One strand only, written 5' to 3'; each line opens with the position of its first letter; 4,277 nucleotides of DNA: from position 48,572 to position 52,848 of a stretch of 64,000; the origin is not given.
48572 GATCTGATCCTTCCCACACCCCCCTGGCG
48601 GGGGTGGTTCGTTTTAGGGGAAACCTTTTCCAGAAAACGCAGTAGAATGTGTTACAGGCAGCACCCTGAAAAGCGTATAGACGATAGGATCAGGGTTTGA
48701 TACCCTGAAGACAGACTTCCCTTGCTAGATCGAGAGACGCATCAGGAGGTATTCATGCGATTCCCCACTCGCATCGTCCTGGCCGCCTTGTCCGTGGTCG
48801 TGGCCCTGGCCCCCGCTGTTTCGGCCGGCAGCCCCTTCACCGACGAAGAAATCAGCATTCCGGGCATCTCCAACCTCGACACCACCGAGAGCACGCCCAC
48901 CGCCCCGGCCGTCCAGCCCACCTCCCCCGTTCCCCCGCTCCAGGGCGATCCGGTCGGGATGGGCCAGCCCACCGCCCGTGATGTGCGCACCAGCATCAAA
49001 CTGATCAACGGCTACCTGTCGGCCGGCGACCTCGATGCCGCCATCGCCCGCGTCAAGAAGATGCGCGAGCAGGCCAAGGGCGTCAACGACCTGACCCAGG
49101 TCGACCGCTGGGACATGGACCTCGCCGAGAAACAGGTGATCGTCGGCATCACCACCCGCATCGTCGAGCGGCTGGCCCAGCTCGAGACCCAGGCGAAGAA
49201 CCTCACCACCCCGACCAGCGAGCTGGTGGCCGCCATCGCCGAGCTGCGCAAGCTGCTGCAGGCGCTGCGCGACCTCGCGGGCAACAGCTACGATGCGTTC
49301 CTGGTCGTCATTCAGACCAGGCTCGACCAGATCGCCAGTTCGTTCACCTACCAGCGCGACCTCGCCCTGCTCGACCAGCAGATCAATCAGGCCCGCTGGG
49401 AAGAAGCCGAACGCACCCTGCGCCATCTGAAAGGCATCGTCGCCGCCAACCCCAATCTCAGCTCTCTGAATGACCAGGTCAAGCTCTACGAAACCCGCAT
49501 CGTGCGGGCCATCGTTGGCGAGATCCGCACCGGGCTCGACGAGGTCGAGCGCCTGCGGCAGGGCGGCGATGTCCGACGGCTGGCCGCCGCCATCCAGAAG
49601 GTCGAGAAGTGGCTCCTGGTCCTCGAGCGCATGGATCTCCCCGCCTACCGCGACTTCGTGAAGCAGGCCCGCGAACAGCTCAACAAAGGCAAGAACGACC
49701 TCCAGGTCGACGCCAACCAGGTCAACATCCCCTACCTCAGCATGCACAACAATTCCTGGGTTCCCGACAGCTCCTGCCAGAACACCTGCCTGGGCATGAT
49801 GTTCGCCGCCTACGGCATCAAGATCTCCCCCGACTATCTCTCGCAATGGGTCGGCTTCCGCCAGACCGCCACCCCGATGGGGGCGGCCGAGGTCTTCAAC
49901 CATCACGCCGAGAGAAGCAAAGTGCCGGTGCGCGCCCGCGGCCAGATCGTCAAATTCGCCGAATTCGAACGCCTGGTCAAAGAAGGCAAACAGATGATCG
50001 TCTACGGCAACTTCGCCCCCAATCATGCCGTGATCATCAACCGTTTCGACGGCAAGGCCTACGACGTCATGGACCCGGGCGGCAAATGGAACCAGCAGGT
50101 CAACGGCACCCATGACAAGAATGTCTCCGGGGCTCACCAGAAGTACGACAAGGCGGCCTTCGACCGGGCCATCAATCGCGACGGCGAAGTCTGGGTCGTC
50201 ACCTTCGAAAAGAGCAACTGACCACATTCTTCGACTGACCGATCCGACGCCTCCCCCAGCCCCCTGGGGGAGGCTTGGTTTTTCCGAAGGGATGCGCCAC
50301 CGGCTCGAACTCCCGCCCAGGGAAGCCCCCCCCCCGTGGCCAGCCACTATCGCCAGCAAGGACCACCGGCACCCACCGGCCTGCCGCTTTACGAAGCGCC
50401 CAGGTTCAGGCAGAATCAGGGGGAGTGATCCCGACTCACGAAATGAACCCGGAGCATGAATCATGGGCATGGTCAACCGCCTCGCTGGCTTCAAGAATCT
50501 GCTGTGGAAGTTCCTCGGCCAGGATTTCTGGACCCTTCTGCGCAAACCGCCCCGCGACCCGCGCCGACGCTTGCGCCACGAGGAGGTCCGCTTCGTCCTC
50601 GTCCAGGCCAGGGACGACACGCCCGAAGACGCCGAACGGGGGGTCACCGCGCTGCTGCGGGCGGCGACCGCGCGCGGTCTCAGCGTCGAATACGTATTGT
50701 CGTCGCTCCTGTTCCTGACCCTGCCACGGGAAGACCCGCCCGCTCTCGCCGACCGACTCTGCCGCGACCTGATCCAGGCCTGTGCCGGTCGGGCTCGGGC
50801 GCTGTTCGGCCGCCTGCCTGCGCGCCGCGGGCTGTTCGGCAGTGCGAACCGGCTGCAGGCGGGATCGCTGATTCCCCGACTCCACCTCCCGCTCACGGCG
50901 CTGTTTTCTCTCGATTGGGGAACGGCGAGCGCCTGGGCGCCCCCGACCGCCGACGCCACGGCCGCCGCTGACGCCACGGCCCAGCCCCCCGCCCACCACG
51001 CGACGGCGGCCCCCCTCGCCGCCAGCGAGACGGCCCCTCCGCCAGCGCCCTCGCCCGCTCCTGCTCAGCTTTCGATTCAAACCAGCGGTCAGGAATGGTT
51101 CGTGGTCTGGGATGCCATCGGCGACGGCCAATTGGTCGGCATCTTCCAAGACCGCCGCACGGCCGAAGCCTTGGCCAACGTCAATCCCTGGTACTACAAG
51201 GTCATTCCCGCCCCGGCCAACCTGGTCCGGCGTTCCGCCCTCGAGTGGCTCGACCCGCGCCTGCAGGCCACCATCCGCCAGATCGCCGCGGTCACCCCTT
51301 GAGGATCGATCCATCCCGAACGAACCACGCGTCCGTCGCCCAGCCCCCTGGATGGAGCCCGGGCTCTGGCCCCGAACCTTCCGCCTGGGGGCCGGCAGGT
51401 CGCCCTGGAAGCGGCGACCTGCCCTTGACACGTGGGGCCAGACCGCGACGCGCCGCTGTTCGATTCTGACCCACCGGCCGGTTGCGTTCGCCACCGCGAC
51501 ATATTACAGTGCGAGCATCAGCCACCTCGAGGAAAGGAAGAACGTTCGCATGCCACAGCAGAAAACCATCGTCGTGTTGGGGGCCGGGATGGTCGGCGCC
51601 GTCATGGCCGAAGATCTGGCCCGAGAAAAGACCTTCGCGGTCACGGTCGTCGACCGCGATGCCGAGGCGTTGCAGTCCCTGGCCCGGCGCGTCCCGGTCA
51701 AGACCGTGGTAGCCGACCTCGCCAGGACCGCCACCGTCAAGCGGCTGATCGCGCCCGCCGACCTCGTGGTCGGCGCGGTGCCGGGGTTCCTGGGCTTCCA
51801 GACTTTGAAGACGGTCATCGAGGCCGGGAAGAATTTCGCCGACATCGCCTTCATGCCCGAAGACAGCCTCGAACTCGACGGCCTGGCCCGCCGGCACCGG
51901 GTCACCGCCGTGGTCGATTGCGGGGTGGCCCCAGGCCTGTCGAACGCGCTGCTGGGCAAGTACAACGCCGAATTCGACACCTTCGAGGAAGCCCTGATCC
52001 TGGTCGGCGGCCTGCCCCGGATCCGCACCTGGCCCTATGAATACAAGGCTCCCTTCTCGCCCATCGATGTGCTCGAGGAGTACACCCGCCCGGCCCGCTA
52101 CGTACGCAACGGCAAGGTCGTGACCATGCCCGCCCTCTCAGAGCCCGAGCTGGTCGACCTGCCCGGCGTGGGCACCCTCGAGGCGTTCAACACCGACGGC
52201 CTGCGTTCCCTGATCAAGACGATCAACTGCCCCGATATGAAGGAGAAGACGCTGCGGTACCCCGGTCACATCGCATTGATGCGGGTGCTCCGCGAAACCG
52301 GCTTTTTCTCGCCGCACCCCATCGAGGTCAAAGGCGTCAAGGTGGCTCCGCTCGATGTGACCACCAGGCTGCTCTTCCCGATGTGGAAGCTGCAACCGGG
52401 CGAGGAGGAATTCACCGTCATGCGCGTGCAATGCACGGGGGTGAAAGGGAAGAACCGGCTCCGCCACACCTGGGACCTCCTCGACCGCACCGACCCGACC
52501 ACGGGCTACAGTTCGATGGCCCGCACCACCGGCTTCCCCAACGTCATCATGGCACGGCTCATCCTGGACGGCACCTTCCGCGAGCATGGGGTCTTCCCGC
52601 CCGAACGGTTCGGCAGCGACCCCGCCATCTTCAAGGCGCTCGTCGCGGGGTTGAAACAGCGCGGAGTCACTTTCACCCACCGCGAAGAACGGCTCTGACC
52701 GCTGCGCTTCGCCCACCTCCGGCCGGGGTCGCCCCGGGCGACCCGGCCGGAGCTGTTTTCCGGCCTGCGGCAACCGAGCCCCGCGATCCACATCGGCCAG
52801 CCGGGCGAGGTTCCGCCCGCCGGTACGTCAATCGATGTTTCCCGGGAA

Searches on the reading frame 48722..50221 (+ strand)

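Call 17: search_protein_families(library=pfam, proteins=[window:48722-50221:+], max_evalue=0.001)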
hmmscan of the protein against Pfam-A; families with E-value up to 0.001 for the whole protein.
window:48722-50221:+ (499 aa): 2 families
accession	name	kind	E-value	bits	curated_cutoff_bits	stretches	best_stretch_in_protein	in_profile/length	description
PF03412.21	Peptidase_C39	-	0.00048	20.4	22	0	350-453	11-106/133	Peptidase C39 family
PF14276.11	DUF4363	-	0.00094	19.6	27.5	0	210-237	14-41/107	Domain of unknown function (DUF4363)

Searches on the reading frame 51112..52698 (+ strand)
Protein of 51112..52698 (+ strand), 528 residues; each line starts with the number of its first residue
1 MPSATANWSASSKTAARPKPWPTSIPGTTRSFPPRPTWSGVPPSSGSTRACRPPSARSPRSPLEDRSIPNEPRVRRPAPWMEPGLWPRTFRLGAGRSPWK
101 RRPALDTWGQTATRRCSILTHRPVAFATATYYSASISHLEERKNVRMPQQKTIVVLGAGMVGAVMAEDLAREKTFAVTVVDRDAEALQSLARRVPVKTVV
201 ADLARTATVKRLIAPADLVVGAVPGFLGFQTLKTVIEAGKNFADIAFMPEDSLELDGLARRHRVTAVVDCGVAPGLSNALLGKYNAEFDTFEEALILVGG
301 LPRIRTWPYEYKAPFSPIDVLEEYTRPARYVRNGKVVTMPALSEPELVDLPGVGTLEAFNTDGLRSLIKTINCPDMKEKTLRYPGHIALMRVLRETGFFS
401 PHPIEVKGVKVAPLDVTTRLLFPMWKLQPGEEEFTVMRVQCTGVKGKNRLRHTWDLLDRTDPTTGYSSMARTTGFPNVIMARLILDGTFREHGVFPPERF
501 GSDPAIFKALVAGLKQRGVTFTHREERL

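Call 5: search_protein_families(library=pfam, proteins=[window:51112-52698:+], max_evalue=0.01)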
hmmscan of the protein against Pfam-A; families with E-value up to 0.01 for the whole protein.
window:51112-52698:+ (528 aa): 16 families
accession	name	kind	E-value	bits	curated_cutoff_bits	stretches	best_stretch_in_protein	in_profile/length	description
PF16653.10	Sacchrp_dh_C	-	1.2e-49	170.2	31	1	271-519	1-265/265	Saccharopine dehydrogenase C-terminal domain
PF03435.24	Sacchrp_dh_NADP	-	2.9e-17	63.6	25.1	1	153-267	1-129/129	Saccharopine dehydrogenase NADP binding domain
PF01488.26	Shikimate_DH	-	6.9e-08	33.1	24.3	1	147-223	9-83/138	Shikimate / quinate 5-dehydrogenase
PF02254.24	TrkA_N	-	5.9e-07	30.3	23.8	1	153-220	1-67/116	TrkA-N domain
PF01262.27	AlaDh_PNT_C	-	6e-06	26.3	23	1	150-223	28-100/214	Alanine dehydrogenase/PNT, C-terminal domain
PF13460.12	NAD_binding_10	-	2.5e-05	24.6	27.2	1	158-237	3-83/184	NAD(P)H-binding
PF03807.23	F420_oxidored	-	0.00064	20.7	21.6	1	152-224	1-68/94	NADP oxidoreductase coenzyme F420-dependent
PF01266.30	DAO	-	0.00075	19.6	27.9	1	153-185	2-33/353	FAD dependent oxidoreductase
PF03446.21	NAD_binding_2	-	0.00091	19.7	21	1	153-280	2-127/161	NAD binding domain of 6-phosphogluconate dehydrogenase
PF00899.27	ThiF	-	0.001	18.7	28.1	1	150-194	20-64/238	ThiF family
PF01408.29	GFO_IDH_MocA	-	0.0011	20.1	24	1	152-241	2-88/120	Oxidoreductase family, NAD-binding Rossmann fold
PF02737.24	3HCDH_N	-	0.0022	18.4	22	1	152-195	1-43/180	3-hydroxyacyl-CoA dehydrogenase, NAD binding domain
PF02558.23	ApbA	-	0.0027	17.8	22.2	1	153-192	1-38/150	Ketopantoate reductase PanE/ApbA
PF03721.20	UDPG_MGDP_dh_N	-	0.0029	17.6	27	1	152-193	2-42/187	UDP-glucose/GDP-mannose dehydrogenase family, NAD binding domain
PF13450.12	NAD_binding_8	-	0.0036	18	21.9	1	155-184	1-29/68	NAD(P)-binding Rossmann-like domain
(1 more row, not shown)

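Call 64: find_related_loci(query=window:51112-52698:+, collection=metagenome_contigs, flank=10000)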
Query window:51112-52698:+ (528 aa) in metagenome_contigs; peptide patterns used: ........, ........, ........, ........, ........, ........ (x = any residue, [..] = any of these).
39 stretches matched a pattern; 4 encode a relative of the query (tblastn E <= 1e-3); 4 distinct loci.
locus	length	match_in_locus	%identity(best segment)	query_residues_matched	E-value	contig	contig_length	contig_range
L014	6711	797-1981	73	133-526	0e+0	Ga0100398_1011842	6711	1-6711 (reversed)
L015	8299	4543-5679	72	150-528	0e+0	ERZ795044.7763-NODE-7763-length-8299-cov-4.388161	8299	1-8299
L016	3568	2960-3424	77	147-301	5e-75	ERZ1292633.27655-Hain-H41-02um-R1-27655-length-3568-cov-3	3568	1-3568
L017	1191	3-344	71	413-526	5e-53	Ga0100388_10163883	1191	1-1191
